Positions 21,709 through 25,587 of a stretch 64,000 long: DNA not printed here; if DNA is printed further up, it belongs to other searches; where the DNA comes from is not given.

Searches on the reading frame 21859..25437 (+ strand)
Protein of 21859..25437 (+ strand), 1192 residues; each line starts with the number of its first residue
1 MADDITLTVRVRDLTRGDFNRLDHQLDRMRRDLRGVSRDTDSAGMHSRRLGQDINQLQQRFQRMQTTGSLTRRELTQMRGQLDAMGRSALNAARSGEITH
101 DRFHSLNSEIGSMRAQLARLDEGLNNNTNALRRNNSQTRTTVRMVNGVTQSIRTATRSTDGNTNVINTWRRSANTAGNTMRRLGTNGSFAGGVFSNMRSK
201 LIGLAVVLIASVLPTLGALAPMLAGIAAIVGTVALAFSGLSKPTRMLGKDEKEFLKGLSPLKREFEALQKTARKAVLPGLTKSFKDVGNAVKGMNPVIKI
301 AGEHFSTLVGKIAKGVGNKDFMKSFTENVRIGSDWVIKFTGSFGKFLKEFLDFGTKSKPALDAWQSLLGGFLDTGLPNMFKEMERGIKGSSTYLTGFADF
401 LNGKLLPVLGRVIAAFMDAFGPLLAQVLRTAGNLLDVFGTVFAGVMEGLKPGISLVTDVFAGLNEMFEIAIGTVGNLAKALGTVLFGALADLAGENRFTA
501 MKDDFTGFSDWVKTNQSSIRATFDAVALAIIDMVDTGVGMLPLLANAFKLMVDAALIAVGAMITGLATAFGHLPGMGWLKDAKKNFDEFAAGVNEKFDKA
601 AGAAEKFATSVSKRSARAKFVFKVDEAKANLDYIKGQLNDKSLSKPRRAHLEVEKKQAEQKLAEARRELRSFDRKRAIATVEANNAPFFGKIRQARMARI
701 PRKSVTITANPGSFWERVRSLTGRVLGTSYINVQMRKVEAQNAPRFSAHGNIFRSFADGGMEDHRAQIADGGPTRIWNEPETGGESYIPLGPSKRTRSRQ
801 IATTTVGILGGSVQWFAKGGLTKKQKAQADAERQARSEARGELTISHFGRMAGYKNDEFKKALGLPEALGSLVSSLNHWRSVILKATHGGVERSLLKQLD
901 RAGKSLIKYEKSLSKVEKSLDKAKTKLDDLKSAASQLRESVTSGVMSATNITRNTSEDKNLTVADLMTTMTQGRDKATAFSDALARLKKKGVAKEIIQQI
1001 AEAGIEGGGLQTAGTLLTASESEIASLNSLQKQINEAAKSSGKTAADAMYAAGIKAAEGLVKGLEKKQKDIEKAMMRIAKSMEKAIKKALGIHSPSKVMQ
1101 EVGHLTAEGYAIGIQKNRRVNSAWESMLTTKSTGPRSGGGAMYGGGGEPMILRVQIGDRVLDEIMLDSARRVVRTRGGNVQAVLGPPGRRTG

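Call 8: search_protein_families(library=phrogs, proteins=[window:21859-25437:+], max_evalue=0.001)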
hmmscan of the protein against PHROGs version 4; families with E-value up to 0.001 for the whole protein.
window:21859-25437:+ (1192 aa): 12 families
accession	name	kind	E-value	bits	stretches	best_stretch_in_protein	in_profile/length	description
phrog_5493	-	tail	1.9e-26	93.7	2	951-1127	873-1023/1102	tail length tape measure protein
phrog_13339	-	tail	5.7e-20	71.2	1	914-1119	1133-1341/2156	tail length tape measure protein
phrog_1272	-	tail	8.4e-19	67.8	2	1032-1123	1421-1514/1606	tail length tape measure protein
phrog_1204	-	tail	1.2e-18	67.5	1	899-1128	1160-1371/1483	tail protein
phrog_58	-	tail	1.7e-16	60.9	2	1-571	170-723/1544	tail length tape measure protein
phrog_4372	-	tail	3.1e-15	55.7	1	923-1126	1390-1552/1681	tail length tape measure protein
phrog_1686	-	tail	6.5e-15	55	1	936-1120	941-1122/1224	tail length tape measure protein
phrog_5218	-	unknown function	3.4e-14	52.9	2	944-1118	1253-1414/1599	-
phrog_25849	-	unknown function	8.2e-09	35.6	1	1044-1122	385-464/544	-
phrog_11489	-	unknown function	0.00017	20.7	1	1060-1109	1394-1443/1717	-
phrog_8462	-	tail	0.00047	20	1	979-1125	431-529/672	tail length tape measure protein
phrog_5328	-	unknown function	0.00068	21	0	25-122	10-100/101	-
